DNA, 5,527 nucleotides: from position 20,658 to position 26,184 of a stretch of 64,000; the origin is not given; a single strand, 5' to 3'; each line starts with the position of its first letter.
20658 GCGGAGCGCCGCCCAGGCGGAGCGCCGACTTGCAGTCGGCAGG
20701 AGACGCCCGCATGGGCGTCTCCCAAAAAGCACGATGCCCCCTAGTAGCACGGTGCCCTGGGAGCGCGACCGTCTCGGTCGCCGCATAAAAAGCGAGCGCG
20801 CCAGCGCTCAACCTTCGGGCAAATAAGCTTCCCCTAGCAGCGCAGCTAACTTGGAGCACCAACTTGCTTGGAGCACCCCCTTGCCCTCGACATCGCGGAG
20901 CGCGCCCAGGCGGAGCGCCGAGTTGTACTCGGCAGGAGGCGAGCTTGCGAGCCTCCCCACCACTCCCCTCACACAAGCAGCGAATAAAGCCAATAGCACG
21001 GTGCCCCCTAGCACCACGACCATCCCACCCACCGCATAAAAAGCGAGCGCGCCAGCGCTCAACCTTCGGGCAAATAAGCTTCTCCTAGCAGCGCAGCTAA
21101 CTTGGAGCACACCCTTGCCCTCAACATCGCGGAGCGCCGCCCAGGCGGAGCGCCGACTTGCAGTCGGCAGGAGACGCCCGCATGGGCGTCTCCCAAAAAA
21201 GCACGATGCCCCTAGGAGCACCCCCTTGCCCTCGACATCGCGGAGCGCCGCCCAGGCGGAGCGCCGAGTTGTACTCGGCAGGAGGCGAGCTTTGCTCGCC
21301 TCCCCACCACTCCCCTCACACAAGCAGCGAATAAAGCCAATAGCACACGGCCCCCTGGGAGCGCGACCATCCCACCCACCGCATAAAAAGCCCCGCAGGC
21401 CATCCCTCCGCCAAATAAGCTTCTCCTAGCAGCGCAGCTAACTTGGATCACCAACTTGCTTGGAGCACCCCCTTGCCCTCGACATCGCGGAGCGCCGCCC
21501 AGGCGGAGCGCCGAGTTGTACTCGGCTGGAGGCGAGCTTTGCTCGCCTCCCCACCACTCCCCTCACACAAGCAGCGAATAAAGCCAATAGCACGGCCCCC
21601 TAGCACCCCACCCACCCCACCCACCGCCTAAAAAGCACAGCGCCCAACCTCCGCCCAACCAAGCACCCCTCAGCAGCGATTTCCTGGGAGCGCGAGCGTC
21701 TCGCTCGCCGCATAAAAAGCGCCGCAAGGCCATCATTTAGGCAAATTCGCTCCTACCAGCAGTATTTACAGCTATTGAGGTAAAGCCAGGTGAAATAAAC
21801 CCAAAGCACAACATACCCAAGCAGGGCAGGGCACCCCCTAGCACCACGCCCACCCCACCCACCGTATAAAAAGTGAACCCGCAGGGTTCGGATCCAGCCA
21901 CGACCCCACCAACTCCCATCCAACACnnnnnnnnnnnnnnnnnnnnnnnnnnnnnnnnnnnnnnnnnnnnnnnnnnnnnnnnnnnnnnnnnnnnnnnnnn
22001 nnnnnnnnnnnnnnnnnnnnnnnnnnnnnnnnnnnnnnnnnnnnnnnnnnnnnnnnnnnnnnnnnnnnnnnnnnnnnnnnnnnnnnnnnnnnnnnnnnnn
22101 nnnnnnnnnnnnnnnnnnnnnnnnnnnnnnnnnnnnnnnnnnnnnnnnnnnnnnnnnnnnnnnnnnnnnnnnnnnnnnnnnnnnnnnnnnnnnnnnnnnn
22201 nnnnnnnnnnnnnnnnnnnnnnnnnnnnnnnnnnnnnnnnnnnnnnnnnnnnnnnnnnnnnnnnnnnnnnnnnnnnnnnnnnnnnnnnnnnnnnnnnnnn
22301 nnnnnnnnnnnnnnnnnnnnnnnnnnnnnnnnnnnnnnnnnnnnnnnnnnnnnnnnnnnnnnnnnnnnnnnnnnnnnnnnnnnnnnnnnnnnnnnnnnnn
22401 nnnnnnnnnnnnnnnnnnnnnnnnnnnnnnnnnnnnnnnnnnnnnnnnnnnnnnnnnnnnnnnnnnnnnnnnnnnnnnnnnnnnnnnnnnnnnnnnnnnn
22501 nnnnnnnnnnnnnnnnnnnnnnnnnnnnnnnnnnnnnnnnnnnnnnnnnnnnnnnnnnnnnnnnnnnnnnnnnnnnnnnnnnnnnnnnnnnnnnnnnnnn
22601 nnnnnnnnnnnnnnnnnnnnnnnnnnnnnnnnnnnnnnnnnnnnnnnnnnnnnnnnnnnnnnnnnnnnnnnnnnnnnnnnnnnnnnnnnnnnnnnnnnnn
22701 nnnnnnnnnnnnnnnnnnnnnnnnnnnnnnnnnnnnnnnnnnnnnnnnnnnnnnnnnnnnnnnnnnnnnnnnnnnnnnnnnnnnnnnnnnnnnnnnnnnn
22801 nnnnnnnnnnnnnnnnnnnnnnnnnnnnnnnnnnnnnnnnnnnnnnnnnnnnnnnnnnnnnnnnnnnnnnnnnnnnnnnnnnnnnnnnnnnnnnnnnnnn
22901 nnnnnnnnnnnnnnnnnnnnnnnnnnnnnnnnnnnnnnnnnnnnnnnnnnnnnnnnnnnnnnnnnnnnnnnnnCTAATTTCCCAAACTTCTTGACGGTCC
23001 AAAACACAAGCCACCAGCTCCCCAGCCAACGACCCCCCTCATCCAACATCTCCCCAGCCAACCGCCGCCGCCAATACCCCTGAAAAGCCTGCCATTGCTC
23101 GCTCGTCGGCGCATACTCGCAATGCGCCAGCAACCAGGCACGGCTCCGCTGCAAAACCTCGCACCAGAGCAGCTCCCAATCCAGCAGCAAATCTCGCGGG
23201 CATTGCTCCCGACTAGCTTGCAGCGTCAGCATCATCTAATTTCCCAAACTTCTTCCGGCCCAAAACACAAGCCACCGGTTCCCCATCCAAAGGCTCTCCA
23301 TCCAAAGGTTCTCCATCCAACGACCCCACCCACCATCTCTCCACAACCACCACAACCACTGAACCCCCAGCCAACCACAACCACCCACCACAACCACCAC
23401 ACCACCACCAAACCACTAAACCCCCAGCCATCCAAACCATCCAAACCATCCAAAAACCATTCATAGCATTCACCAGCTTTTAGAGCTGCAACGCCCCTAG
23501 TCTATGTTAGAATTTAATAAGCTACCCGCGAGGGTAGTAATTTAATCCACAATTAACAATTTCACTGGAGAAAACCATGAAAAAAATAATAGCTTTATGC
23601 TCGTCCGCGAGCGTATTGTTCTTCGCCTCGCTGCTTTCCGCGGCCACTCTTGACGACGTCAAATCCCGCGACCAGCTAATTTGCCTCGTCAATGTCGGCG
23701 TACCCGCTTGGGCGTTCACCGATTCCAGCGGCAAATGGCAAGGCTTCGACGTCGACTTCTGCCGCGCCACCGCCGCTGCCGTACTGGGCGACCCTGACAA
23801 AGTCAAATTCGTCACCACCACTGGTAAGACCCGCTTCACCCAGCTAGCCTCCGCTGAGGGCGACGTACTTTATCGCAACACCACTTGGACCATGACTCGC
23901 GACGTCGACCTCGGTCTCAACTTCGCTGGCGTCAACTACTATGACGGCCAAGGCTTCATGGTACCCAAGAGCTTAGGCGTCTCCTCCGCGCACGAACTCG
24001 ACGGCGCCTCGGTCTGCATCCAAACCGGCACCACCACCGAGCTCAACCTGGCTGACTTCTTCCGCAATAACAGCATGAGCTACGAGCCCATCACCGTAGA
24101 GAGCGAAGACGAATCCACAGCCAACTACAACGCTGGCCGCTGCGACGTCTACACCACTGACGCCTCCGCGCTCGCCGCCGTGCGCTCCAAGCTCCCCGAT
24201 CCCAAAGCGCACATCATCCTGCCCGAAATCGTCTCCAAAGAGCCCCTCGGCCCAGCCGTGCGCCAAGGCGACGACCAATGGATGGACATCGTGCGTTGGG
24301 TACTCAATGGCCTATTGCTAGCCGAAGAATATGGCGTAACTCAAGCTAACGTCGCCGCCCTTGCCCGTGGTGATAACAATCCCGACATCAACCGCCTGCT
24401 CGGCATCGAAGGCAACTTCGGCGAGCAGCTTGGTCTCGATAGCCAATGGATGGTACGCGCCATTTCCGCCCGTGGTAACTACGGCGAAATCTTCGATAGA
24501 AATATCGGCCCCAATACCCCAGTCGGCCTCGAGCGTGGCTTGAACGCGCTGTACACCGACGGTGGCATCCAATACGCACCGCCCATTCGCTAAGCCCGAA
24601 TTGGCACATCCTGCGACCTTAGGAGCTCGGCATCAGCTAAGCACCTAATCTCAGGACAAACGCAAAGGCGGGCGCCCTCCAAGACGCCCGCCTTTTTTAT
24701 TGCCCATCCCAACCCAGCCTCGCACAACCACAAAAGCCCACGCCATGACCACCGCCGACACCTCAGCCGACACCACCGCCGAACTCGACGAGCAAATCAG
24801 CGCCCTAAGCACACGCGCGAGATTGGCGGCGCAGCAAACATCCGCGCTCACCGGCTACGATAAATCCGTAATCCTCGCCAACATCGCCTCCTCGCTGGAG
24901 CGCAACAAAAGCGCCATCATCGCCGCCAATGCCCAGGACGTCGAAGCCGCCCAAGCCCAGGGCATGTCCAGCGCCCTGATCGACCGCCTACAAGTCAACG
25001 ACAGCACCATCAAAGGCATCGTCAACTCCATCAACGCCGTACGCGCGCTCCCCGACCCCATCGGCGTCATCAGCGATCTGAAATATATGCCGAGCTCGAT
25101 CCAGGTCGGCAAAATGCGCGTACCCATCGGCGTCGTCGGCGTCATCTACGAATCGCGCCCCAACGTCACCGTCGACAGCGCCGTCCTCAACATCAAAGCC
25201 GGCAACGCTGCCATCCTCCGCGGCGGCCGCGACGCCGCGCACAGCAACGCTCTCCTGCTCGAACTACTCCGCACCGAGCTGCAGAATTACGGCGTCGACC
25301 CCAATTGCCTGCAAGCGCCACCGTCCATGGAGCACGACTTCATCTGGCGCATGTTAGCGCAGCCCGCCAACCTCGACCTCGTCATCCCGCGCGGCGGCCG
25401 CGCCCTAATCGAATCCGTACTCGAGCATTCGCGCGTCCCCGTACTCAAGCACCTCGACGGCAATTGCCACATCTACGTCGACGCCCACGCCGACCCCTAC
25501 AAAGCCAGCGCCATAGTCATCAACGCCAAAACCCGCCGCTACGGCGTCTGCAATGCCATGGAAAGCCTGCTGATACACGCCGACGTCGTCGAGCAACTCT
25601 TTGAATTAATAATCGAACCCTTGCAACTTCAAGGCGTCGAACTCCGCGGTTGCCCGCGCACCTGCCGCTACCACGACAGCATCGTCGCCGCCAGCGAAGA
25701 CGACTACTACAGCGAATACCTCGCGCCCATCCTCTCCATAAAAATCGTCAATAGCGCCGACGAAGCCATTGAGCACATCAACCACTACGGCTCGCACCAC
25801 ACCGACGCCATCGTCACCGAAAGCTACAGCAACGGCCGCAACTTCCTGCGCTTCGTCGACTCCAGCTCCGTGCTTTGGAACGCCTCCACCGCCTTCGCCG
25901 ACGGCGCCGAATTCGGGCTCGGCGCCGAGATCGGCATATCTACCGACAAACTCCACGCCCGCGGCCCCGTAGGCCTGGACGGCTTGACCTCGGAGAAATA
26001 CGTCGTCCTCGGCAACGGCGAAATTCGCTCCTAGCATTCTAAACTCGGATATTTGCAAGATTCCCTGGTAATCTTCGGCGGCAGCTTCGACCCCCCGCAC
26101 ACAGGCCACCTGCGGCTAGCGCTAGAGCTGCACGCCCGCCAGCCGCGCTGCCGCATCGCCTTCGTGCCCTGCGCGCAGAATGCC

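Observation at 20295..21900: Same-orientation modular REP-like arrays whose hairpins show compensatory arm swaps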

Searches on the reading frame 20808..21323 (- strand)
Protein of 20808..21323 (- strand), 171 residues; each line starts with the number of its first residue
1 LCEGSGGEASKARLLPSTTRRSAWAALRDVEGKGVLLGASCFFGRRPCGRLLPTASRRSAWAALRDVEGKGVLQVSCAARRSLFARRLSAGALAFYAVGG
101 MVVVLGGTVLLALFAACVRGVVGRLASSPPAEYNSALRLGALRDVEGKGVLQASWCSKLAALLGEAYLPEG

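Call 81: search_protein_families(library=pfam, proteins=[window:20808-21323:-], max_evalue=0.01)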
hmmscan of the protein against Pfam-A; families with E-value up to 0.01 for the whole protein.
window:20808-21323:- (171 aa): 0 families

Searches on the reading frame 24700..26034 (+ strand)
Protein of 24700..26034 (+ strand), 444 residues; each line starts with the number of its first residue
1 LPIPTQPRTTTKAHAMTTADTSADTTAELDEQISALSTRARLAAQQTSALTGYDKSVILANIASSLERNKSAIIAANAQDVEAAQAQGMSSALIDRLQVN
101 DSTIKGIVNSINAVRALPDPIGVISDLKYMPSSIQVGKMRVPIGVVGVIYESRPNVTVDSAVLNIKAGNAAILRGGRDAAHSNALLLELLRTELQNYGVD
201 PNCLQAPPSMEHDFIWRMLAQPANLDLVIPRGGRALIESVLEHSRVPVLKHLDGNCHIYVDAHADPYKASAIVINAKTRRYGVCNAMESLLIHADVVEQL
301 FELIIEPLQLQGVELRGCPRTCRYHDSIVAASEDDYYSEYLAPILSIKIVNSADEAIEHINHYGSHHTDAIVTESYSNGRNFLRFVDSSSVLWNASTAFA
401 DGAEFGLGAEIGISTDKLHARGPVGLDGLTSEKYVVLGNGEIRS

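Call 10: search_protein_families(library=pfam, proteins=[window:24700-26034:+], max_evalue=0.01)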
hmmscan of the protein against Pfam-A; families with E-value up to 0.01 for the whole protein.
window:24700-26034:+ (444 aa): 1 family
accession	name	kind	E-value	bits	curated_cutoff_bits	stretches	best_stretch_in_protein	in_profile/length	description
PF00171.27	Aldedh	-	2.8e-18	66.2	23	2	15-306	13-291/461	Aldehyde dehydrogenase family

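Call 18: find_homologous_proteins(query=window:24700-26034:+)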
Query window:24700-26034:+ (444 aa): 8000 proteins with E <= 0.001 among 8000 candidates; the best 120 are listed.
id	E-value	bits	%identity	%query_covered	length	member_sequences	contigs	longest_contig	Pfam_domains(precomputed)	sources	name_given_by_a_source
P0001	7.5e-269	910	97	96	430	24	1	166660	PF00171.28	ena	-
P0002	6.2e-218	742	76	98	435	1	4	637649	PF00171.28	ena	-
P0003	4.8e-217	739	77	98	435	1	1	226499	PF00171.28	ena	-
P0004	1.8e-215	734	75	98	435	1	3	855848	PF00171.28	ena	-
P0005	5.7e-214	729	76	95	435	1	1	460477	PF00171.28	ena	-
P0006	1.8e-210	717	74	96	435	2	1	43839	PF00171.28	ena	-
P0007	3.5e-202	690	71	95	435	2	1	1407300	PF00171.28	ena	-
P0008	2.3e-178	612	64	94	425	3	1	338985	PF00171.28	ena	-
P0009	1.6e-176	605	63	95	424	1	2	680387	PF00171.28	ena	-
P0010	2.2e-176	605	62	95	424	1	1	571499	PF00171.28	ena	-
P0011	3.6e-176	604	63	95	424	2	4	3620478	PF00171.28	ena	-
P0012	7.2e-175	600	62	95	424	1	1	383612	PF00171.28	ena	-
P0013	7.3e-175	600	62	95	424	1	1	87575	PF00171.28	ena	-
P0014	3.3e-174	598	62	95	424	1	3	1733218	PF00171.28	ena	-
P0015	3.4e-174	598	62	95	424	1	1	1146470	PF00171.28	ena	-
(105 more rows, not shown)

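Call 19: find_encoding_contigs(protein=P0001, flank=10000, max_places=4)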
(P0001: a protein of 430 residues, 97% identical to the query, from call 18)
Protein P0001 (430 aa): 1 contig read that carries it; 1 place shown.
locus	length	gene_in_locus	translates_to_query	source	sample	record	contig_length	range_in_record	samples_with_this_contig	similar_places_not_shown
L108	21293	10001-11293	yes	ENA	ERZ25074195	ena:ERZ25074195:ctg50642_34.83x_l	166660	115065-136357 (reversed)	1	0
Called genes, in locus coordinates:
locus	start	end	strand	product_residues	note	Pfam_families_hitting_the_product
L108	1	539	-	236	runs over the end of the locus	PF13036:LpoB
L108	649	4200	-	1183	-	PF13116:YhdP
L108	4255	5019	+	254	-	PF00535:Glycos_transf_2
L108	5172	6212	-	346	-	PF07963:N_methyl, PF02501:T2SSI (weak)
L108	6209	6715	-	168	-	PF08534:Redoxin, PF00578:AhpC-TSA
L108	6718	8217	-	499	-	PF13541:ChlI, PF00158:Sigma54_activat (weak), PF00493:MCM, PF01078:Mg_chelatase, PF07728:AAA_5, PF13335:Mg_chelatase_C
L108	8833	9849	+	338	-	PF00497:SBP_bac_3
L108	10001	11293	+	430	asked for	PF00171:Aldedh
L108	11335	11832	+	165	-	PF02357:NusG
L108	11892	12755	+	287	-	PF02629:CoA_binding, PF13380:CoA_binding_2 (faint), PF00549:Ligase_CoA, PF13607:Succ_CoA_lig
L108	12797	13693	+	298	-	PF01218:Coprogen_oxidas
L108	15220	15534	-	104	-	PF01722:BolA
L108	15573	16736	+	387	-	PF00162:PGK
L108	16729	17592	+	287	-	PF02749:QRPTase_N, PF01729:QRPTase_C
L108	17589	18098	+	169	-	PF07743:HSCB_C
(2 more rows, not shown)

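Call 20: find_encoding_contigs(protein=P0002, flank=10000, max_places=4)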
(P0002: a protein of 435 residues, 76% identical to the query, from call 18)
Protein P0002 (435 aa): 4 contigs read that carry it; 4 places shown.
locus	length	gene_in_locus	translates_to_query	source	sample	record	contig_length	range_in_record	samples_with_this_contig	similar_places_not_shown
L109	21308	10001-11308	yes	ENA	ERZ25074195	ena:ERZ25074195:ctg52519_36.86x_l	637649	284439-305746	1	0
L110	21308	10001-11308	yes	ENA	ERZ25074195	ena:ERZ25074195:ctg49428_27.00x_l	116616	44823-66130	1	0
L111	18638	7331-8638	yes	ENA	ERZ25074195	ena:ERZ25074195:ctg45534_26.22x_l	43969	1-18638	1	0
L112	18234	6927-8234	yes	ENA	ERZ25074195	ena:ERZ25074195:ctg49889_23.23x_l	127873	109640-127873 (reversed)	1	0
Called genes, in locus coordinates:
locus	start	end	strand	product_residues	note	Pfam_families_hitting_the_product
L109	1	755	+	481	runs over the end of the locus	PF03972:MmgE_PrpD_N, PF19305:MmgE_PrpD_C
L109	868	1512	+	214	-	-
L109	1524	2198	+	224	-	PF00929:RNase_T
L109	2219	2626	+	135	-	PF00383:dCMP_cyt_deam_1, PF08211:dCMP_cyt_deam_2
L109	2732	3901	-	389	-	PF04295:GD_AH_second, PF20629:GD_AH_C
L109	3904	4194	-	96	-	-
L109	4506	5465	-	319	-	PF04227:Indigoidine_A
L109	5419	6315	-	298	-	PF00294:PfkB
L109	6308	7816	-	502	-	PF01266:DAO, PF16901:DAO_C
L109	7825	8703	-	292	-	PF17827:PrmC_N, PF01170:UPF0020 (weak), PF05175:MTS, PF06325:PrmA, PF13847:Methyltransf_31, PF08241:Methyltransf_11 (weak), PF08242:Methyltransf_12 (weak), PF13649:Methyltransf_25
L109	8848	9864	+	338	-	PF00497:SBP_bac_3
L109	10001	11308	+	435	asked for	PF00171:Aldedh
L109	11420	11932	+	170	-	PF01467:CTP_transf_like (weak)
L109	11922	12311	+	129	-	PF02410:RsfS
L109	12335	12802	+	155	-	PF02590:SPOUT_MTase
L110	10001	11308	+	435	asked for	PF00171:Aldedh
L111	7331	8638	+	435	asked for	PF00171:Aldedh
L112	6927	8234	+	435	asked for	PF00171:Aldedh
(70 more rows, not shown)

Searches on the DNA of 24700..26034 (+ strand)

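Call 79: search_rna_families(source=L108, start=13600, end=15300, threshold=evalue, max_evalue=0.01)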
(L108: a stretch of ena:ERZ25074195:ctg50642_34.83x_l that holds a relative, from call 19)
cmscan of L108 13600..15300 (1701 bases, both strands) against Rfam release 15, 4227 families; matches with E-value up to 0.01: 1.
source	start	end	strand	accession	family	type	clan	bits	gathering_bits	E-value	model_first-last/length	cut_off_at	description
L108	13696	13767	-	RF00029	Intron_gpII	Intron;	-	57.6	40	2.8e-10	1-77/77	no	Group II catalytic intron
